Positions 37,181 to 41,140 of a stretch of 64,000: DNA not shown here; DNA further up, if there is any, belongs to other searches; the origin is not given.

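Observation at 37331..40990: Cytoplasmic giant protein of roughly 1220 aa fusing an S41 peptidase to an S8 subtilase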

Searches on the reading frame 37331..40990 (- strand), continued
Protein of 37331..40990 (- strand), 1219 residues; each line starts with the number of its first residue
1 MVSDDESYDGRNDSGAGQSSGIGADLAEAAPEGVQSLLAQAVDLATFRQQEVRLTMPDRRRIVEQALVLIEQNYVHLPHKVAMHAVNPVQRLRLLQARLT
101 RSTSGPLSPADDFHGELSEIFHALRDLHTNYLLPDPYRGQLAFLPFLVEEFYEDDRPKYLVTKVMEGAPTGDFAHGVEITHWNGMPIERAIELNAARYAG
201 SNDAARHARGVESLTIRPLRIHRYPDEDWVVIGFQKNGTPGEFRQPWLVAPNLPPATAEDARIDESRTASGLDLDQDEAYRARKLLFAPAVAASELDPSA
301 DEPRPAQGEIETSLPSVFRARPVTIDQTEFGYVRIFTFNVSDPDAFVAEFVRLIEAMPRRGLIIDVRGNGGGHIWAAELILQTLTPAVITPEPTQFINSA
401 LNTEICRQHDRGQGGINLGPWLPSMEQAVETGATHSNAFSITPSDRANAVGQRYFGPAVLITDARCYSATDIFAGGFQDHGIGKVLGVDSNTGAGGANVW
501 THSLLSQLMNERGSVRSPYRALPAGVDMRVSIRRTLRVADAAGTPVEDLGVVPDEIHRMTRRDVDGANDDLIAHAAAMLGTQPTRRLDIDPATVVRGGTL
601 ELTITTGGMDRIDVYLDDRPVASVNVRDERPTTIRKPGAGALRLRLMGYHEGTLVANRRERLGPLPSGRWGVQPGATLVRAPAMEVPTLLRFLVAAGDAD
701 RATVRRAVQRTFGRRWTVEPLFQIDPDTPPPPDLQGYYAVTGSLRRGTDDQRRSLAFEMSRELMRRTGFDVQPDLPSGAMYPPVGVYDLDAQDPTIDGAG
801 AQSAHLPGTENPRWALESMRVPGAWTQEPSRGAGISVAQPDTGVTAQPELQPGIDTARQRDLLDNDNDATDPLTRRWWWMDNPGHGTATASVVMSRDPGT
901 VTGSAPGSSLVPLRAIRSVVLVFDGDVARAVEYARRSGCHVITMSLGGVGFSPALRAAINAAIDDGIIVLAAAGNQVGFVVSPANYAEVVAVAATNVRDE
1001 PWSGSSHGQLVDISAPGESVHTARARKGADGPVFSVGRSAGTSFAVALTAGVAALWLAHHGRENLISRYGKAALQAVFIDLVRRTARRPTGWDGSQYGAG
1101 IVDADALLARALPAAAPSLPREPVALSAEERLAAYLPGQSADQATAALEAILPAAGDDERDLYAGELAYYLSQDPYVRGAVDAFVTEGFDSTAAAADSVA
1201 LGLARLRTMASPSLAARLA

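Call 9: find_homologous_proteins(query=window:37331-40990:-)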
Query window:37331-40990:- (1219 aa): 1491 proteins with E <= 0.001 among 8000 candidates; the best 120 are listed.
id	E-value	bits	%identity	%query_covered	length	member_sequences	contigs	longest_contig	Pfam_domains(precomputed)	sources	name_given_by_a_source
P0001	0.0e+0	2740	100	100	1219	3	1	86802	PF03572.24,PF17816.9,PF00082.28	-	-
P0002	0.0e+0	2313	85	99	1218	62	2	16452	PF03572.24,PF00082.28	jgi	jgi:hypothetical protein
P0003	0.0e+0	1927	70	100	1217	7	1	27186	PF03572.24,PF00082.28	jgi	jgi:hypothetical protein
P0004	0.0e+0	1905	71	98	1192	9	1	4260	PF03572.24,PF00082.28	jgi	jgi:Subtilase family/Peptidase family S41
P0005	0.0e+0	1791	68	98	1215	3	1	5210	PF03572.24,PF17816.9,PF00082.28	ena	-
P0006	0.0e+0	1695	65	100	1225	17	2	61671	PF03572.24,PF00082.28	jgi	jgi:hypothetical protein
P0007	0.0e+0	1681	64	100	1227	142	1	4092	PF03572.24,PF00082.28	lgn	-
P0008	0.0e+0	1647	66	95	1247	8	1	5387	PF03572.24,PF00082.28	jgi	jgi:hypothetical protein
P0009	0.0e+0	1645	64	100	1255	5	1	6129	PF03572.24,PF00082.28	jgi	jgi:Subtilase family/Peptidase family S41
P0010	0.0e+0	1645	64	99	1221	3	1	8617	PF03572.24,PF17816.9,PF00082.28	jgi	jgi:hypothetical protein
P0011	0.0e+0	1636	63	99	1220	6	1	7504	PF03572.24,PF00082.28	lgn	-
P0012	0.0e+0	1634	63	100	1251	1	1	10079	PF03572.24,PF00082.28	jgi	jgi:hypothetical protein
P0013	0.0e+0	1565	62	98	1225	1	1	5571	PF03572.24,PF00082.28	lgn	-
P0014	0.0e+0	1403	84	62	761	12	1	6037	PF00082.28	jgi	jgi:Subtilase family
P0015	0.0e+0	1396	58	97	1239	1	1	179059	PF03572.24,PF00082.28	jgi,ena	-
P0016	0.0e+0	1281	55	93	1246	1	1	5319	PF03572.24,PF17816.9,PF00082.28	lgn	-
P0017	0.0e+0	1278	54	94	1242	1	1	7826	PF03572.24,PF00082.28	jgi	-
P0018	0.0e+0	1259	55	96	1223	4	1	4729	PF03572.24,PF00082.28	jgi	jgi:hypothetical protein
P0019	0.0e+0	1253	65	74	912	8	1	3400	PF03572.24,PF00082.28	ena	-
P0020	0.0e+0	1229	54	94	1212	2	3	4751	PF03572.24,PF17816.9,PF00082.28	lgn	-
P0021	0.0e+0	1222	53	96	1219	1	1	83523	PF03572.24,PF00082.28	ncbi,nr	ncbi:MAG: S8 family serine peptidase [Actinomycetota bacterium]|nr:S8 family serine peptidase [Actin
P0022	0.0e+0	1138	51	98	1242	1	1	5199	PF03572.24,PF00082.28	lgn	-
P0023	0.0e+0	1121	50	98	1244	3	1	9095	PF03572.24,PF00082.28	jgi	-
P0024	0.0e+0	1100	64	69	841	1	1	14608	PF00082.28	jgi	jgi:hypothetical protein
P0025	5.3e-272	924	63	54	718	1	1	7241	PF03572.24,PF17816.9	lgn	-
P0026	6.5e-272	923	56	67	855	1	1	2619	PF03572.24,PF00082.28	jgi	jgi:hypothetical protein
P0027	3.5e-224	765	58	52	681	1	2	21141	PF03572.24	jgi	jgi:hypothetical protein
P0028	1.0e-221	757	56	53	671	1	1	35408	PF03572.24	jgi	jgi:hypothetical protein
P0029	1.0e-220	754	57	51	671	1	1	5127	PF03572.24,PF17816.9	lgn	-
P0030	1.1e-219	750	57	52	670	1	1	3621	PF03572.24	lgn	-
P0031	1.8e-219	750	58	52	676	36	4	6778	PF03572.24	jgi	jgi:hypothetical protein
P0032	1.8e-219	750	57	53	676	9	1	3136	PF03572.24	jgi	jgi:Peptidase family S41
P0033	5.0e-219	748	56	53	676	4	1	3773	PF03572.24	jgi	jgi:Peptidase family S41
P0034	2.2e-218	746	57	52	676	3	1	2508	PF03572.24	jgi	jgi:hypothetical protein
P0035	4.0e-218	745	54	53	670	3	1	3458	PF03572.24,PF17816.9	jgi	jgi:hypothetical protein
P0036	1.9e-217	743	57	52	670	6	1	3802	PF03572.24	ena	-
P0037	4.1e-217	742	55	52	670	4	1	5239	PF03572.24,PF17816.9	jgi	jgi:Peptidase family S41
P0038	1.4e-216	740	56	52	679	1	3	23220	PF03572.24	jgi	jgi:hypothetical protein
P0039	2.0e-216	740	55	52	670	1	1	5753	PF03572.24,PF17816.9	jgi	jgi:Peptidase family S41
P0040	2.9e-216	739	57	52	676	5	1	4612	PF03572.24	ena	-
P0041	5.6e-216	738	56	53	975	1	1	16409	PF03572.24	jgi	jgi:peptidase S41-like protein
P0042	5.6e-216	738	56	51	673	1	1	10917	PF03572.24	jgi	jgi:peptidase S41-like protein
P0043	8.1e-216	738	56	52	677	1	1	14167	PF03572.24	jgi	jgi:hypothetical protein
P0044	9.5e-216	737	57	52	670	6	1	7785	PF03572.24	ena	-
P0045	1.4e-215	737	55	53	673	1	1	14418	PF03572.24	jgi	jgi:C-terminal processing protease CtpA/Prc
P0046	3.5e-215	735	56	53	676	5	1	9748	PF03572.24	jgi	jgi:hypothetical protein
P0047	6.4e-215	735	56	52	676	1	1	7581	PF03572.24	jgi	jgi:hypothetical protein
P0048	6.7e-215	735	55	53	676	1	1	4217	PF03572.24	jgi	jgi:hypothetical protein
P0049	8.7e-215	734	56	52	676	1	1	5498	PF03572.24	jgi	jgi:hypothetical protein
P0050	1.5e-214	733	56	50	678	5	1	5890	PF03572.24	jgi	jgi:Peptidase family S41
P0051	3.2e-214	732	56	52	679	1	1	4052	PF03572.24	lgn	-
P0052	3.5e-214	732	54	53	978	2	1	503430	PF03572.24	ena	-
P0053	6.1e-214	731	56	52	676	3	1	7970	PF03572.24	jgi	jgi:C-terminal processing protease CtpA/Prc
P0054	6.6e-214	731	56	51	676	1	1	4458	PF03572.24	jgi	jgi:Peptidase family S41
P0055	8.9e-214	731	54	52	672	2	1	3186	PF03572.24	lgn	-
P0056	2.0e-213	730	55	54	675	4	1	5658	PF03572.24,PF17816.9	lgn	-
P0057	3.0e-213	729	56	52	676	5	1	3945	PF03572.24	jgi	jgi:hypothetical protein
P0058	4.0e-213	729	55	52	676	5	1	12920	PF03572.24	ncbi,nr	ncbi:MAG TPA: S41 family peptidase [Actinomycetota bacterium]|nr:S41 family peptidase [Actinomycetot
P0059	1.0e-212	727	54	53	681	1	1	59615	PF03572.24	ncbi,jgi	jgi:C-terminal processing protease CtpA/Prc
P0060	1.5e-212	727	54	53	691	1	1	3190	PF03572.24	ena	-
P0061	1.6e-212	727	56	52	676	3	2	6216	PF03572.24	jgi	jgi:Peptidase family S41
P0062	1.9e-212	726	55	53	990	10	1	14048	PF03572.24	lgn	-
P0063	2.1e-212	726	56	51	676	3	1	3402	PF03572.24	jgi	jgi:hypothetical protein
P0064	2.9e-212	726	55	52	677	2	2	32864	PF03572.24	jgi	jgi:C-terminal processing protease CtpA/Prc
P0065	3.1e-212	726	55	52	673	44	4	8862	PF03572.24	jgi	jgi:hypothetical protein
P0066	3.6e-212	725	57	50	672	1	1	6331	PF03572.24,PF17816.9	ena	-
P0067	4.8e-212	725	55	52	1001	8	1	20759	PF03572.24,PF17816.9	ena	-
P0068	1.0e-211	724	55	52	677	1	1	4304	PF03572.24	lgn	-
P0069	1.1e-211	724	55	52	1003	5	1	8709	PF03572.24,PF17816.9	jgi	jgi:hypothetical protein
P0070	1.2e-211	724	57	52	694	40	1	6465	PF03572.24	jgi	jgi:hypothetical protein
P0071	1.4e-211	724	56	51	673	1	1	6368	PF03572.24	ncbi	-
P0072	1.9e-211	723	55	52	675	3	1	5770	PF03572.24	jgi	jgi:hypothetical protein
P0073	7.3e-211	721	56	52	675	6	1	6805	PF03572.24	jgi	jgi:Peptidase family S41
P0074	1.2e-210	720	55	51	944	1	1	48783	PF03572.24,PF17816.9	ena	-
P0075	1.2e-210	720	55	52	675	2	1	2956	PF03572.24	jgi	jgi:hypothetical protein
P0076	2.1e-210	720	53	54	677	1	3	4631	PF03572.24,PF17816.9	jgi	jgi:Peptidase family S41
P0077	4.0e-210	719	54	53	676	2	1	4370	PF03572.24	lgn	-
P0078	5.8e-210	718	56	52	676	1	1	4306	PF03572.24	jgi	jgi:hypothetical protein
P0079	8.1e-210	718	55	53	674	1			PF03572.24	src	-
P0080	8.5e-210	718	53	53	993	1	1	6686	PF03572.24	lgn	-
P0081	8.6e-210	718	55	52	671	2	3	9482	PF03572.24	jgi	jgi:hypothetical protein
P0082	9.5e-210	717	54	53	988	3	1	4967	PF03572.24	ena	-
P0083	5.5e-209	715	54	54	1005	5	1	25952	PF03572.24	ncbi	-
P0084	5.7e-209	715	53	52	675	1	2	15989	PF03572.24,PF17816.9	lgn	-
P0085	1.4e-208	714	55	51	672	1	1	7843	PF03572.24,PF17816.9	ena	-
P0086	1.8e-208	713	55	52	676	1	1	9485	PF03572.24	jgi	jgi:hypothetical protein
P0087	1.9e-208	713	56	51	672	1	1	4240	PF03572.24,PF17816.9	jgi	jgi:hypothetical protein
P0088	2.2e-208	713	55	50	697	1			PF03572.24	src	-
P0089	5.8e-208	712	54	53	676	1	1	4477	PF03572.24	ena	-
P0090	1.0e-207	711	55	53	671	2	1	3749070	PF03572.24,PF17816.9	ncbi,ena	-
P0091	1.1e-207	711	54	52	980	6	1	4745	PF03572.24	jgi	jgi:hypothetical protein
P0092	1.3e-207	710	54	53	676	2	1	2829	PF03572.24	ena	-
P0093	1.8e-207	710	54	53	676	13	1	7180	PF03572.24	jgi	jgi:hypothetical protein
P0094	3.1e-207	709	56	52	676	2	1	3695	PF03572.24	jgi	jgi:hypothetical protein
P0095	3.8e-207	709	55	51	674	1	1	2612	PF03572.24,PF17816.9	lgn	-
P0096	4.2e-207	709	55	53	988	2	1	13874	PF03572.24,PF17816.9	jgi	jgi:C-terminal processing protease CtpA/Prc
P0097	4.9e-207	708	54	53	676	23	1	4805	PF03572.24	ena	-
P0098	5.7e-207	708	53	52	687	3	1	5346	PF03572.24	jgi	jgi:Peptidase family S41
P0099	1.1e-206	707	53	57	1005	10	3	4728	PF03572.24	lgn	-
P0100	5.3e-206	705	53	52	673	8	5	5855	PF03572.24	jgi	jgi:Peptidase family S41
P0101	1.4e-205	704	53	52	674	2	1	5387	PF03572.24,PF17816.9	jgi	-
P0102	1.9e-205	703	54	53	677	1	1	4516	PF03572.24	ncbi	ncbi:MAG: S41 family peptidase [Nakamurella sp.]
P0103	2.4e-205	703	53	53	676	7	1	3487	PF03572.24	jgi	jgi:hypothetical protein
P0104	6.0e-205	702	52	55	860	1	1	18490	PF03572.24,PF17816.9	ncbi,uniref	ncbi:S41 family peptidase [Streptomyces sp. NPDC059909]|uniref:S41 family peptidase n=1 Tax=Streptom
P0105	6.0e-204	698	55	50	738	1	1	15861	PF03572.24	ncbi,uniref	ncbi:S41 family peptidase [Streptomyces sp. 8N706]|uniref:S41 family peptidase n=1 Tax=Streptomyces 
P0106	1.0e-203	697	54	53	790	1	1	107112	PF03572.24,PF17816.9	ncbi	-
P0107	2.9e-203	696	54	51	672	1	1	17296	PF03572.24,PF17816.9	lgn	-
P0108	4.5e-203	695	55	51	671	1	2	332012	PF03572.24,PF17816.9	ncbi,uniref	ncbi:S41 family peptidase [Blastococcus deserti]|uniref:S41 family peptidase n=1 Tax=Blastococcus de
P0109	4.7e-203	695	55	51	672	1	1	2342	PF03572.24,PF17816.9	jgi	jgi:Peptidase family S41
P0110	7.4e-203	695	53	51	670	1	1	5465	PF03572.24,PF17816.9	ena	-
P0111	7.8e-203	695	54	52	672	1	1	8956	PF03572.24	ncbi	ncbi:MAG: S41 family peptidase [Nakamurella sp.]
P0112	3.3e-202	692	53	51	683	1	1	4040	PF03572.24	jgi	jgi:Peptidase family S41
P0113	6.6e-202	691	51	52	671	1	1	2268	PF03572.24,PF17816.9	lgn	-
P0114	8.4e-202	691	51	56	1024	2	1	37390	PF03572.24,PF17816.9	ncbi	ncbi:hypothetical protein BH23ACT10_BH23ACT10_19040 [soil metagenome]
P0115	2.4e-201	690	51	52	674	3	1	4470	PF03572.24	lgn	-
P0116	3.2e-201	689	53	54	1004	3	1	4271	PF03572.24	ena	-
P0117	7.4e-201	688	52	52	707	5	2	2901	PF03572.24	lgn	-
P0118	9.1e-201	688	51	52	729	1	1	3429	PF03572.24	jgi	jgi:hypothetical protein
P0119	1.4e-200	687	52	53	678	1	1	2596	PF03572.24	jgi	jgi:hypothetical protein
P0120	1.7e-200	687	53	51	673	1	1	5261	PF03572.24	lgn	-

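Call 13: search_protein_families(library=pfam, proteins=[P0052, P0083, P0114, P0074, P0104, P0106, P0041, P0067, P0090, P0105], max_evalue=0.01)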
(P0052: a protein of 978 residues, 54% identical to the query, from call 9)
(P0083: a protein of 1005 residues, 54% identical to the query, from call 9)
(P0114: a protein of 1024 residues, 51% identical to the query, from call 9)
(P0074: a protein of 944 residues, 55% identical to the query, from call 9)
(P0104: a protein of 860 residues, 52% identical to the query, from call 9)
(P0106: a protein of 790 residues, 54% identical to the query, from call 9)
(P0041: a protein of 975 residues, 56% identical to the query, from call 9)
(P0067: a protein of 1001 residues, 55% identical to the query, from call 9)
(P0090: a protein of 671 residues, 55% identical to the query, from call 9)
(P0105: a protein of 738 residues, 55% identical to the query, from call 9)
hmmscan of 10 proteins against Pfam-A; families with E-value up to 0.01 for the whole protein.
P0052 (978 aa): 3 families
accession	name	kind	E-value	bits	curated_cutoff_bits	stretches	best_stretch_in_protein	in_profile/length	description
PF03572.23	Peptidase_S41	-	2.4e-13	50.4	24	1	326-492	3-126/165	Peptidase family S41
PF12697.13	Abhydrolase_6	-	9.2e-05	23.6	26.3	1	845-941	52-135/217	Alpha/beta hydrolase family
PF07819.20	PGAP1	-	0.00017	21.9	24.3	1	858-899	93-134/233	PGAP1-like alpha/beta domain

P0083 (1005 aa): 2 families
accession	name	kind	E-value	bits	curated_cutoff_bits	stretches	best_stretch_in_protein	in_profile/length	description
PF03572.23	Peptidase_S41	-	8.3e-14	51.9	24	1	346-513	3-127/165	Peptidase family S41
PF07819.20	PGAP1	-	0.00054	20.2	24.3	1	882-925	91-134/233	PGAP1-like alpha/beta domain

P0114 (1024 aa): 2 families
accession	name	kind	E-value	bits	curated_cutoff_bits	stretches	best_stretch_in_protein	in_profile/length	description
PF03572.23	Peptidase_S41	-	2.5e-13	50.4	24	1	357-524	3-127/165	Peptidase family S41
PF07819.20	PGAP1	-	0.0023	18.2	24.3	1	901-944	92-135/233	PGAP1-like alpha/beta domain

P0074 (944 aa): 1 family
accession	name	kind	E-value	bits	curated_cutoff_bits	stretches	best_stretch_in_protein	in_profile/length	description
PF03572.23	Peptidase_S41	-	2.5e-13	50.4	24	1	336-502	3-127/165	Peptidase family S41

P0104 (860 aa): 1 family
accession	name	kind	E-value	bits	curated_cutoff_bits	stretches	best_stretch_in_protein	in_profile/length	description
PF03572.23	Peptidase_S41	-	4.4e-16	59.4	24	1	532-752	3-162/165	Peptidase family S41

P0106 (790 aa): 1 family
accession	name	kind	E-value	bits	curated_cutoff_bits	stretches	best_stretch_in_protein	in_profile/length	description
PF03572.23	Peptidase_S41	-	2.9e-14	53.4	24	1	330-496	3-127/165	Peptidase family S41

P0041 (975 aa): 3 families
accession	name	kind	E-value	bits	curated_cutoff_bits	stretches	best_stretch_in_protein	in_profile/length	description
PF03572.23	Peptidase_S41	-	8.2e-13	48.7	24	1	326-493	3-127/165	Peptidase family S41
PF07819.20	PGAP1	-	0.0044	17.2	24.3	1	857-899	92-134/233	PGAP1-like alpha/beta domain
PF06821.19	Ser_hydrolase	-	0.0062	16.9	22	0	839-891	38-90/172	Serine hydrolase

P0067 (1001 aa): 1 family
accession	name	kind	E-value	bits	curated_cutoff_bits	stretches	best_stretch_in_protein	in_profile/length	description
PF03572.23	Peptidase_S41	-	3.6e-14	53.1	24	1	337-503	3-127/165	Peptidase family S41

P0090 (671 aa): 1 family
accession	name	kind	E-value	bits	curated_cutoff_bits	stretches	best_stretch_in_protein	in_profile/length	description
PF03572.23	Peptidase_S41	-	9.9e-16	58.2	24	1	337-505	2-127/165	Peptidase family S41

P0105 (738 aa): 1 family
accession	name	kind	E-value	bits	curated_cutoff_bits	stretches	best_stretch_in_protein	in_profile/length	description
PF03572.23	Peptidase_S41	-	2.1e-15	57.2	24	1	320-492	3-133/165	Peptidase family S41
